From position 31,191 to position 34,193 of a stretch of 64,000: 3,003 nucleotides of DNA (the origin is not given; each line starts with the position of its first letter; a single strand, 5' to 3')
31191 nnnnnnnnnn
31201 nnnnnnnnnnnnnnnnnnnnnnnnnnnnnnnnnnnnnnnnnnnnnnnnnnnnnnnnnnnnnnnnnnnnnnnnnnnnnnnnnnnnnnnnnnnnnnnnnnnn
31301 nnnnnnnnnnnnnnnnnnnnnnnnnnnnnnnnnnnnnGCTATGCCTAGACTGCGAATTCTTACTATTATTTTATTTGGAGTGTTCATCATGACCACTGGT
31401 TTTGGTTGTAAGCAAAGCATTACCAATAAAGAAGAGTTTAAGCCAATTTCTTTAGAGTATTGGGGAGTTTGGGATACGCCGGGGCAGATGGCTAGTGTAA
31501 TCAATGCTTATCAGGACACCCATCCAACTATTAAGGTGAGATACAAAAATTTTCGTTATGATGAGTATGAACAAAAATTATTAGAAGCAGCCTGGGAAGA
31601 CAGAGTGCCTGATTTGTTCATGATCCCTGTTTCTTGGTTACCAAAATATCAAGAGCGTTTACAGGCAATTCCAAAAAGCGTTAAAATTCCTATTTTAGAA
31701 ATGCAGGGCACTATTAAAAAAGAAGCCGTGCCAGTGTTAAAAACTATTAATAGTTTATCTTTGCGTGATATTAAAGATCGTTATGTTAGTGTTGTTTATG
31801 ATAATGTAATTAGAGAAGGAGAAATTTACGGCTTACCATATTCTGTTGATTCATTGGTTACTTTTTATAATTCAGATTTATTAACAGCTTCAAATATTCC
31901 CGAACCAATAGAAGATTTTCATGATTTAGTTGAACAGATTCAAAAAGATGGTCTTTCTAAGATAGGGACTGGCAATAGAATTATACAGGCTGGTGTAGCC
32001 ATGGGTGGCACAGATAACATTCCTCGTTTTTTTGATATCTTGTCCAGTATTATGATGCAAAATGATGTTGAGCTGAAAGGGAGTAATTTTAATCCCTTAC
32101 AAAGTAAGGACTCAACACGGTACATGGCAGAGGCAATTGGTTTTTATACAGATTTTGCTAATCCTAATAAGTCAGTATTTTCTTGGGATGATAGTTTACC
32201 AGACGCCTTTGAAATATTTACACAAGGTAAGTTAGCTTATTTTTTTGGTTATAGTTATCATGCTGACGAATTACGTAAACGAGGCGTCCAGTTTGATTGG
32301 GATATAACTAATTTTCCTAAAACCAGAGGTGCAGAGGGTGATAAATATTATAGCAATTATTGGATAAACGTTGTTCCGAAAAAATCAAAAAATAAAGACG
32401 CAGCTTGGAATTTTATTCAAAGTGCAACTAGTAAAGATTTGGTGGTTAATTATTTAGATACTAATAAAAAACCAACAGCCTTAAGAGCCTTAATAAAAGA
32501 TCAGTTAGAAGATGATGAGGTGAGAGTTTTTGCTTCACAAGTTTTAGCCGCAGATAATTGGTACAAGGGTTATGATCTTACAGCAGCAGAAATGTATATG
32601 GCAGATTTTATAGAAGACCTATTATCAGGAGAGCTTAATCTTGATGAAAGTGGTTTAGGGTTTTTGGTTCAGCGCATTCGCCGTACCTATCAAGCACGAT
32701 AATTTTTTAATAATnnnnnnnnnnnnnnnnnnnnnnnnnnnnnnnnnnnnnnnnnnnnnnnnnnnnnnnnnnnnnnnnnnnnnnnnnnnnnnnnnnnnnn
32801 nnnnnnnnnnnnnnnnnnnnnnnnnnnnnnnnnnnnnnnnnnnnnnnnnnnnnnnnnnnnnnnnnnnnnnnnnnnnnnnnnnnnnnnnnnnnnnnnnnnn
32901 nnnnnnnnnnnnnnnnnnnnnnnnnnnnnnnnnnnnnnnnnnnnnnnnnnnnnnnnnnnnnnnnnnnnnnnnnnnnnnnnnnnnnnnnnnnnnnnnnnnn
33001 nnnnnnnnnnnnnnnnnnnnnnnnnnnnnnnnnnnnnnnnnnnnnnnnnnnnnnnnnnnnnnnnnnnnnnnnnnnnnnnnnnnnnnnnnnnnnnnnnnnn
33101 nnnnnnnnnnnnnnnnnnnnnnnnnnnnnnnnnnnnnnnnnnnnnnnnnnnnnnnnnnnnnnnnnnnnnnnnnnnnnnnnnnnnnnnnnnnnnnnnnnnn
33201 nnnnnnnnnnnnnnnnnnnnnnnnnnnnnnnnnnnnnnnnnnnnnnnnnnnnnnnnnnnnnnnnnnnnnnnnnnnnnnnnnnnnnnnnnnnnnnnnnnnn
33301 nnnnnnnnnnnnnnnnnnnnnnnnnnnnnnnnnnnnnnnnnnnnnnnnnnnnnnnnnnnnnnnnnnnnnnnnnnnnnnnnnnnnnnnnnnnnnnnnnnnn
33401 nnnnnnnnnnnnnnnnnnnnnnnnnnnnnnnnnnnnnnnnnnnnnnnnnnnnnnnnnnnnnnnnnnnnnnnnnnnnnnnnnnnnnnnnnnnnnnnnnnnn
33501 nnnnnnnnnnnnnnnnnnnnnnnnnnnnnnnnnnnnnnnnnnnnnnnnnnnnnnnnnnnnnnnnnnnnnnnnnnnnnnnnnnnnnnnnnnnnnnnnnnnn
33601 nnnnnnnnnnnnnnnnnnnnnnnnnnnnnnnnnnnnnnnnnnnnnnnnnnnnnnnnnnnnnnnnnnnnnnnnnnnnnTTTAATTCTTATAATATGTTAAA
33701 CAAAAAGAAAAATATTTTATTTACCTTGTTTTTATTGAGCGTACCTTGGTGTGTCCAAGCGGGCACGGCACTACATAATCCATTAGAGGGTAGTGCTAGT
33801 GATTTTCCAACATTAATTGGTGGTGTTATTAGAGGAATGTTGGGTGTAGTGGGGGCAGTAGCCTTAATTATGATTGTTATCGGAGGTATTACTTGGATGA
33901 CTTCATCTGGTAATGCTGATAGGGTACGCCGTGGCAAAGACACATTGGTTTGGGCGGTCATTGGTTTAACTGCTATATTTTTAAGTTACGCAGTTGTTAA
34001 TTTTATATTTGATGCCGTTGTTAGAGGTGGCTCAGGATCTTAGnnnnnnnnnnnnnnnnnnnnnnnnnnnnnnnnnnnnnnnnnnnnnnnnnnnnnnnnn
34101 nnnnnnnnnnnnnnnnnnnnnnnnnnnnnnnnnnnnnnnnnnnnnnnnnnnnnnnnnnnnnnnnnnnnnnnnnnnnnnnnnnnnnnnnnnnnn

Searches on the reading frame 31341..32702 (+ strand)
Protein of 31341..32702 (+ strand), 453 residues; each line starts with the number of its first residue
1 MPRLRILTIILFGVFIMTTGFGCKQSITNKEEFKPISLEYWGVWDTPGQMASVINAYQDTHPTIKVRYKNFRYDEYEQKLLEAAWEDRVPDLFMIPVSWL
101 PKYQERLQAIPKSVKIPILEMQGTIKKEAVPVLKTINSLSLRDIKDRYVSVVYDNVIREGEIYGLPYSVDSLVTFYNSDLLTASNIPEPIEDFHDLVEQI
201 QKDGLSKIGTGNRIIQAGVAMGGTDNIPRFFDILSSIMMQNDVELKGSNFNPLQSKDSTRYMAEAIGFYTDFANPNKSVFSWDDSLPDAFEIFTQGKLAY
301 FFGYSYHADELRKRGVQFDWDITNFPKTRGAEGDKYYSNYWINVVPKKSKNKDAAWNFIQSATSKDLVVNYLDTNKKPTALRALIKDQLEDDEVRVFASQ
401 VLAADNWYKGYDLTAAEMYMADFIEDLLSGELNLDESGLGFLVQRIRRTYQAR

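Call 4: search_protein_families(library=pfam, proteins=[window:31341-32702:+], max_evalue=0.01)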
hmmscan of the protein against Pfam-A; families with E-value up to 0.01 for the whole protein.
window:31341-32702:+ (453 aa): 2 families
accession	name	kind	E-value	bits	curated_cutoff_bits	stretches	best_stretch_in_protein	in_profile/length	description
PF01547.30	SBP_bac_1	-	3e-24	87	26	1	51-366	11-304/307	Bacterial extracellular solute-binding protein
PF13416.11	SBP_bac_8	-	9.8e-23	81.8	27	1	54-370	3-251/279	Bacterial extracellular solute-binding protein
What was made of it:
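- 31341..32702 (+): Solute-binding-protein lipoprotein gene directly upstream of the array; conserved neighbour (context). Pfam SBP_bac_1/SBP_bac_8 (call 4).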

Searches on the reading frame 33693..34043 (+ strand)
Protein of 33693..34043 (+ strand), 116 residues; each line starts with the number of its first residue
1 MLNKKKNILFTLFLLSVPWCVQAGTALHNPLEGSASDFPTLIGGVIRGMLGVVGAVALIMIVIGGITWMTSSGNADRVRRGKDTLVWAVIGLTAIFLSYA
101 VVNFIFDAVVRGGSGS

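Call 4: search_protein_families(library=pfam, proteins=[window:33693-34043:+], max_evalue=0.01)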
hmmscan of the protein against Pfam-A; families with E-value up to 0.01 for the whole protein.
window:33693-34043:+ (116 aa): 2 families
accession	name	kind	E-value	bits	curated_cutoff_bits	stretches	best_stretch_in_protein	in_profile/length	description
PF18895.5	T4SS_pilin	-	6.8e-11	42.5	26.6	1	38-105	5-71/71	Type IV secretion system pilin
PF04956.18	TrbC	-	7.3e-06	26.6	27.9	1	9-105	18-98/98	TrbC/VIRB2 pilin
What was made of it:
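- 33693..34043 (+): Array gene 2 (116 aa), VirB2-like pilin paralog. PF18895 42.5 bits; PF04956 26.6 bits (call 4).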

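Call 64: search_protein_families(library=ncbifam, proteins=[window:33693-34043:+], max_evalue=0.01)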
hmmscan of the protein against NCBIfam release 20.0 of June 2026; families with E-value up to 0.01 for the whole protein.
window:33693-34043:+ (116 aa): 1 family
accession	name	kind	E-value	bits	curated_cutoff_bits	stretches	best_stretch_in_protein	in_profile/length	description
NF045849.1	ICE_MMCAP2_0565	equivalog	1.6e-08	34.1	40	1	41-108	12-79/80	Mbov_0395 family pilin-like conjugal transfer protein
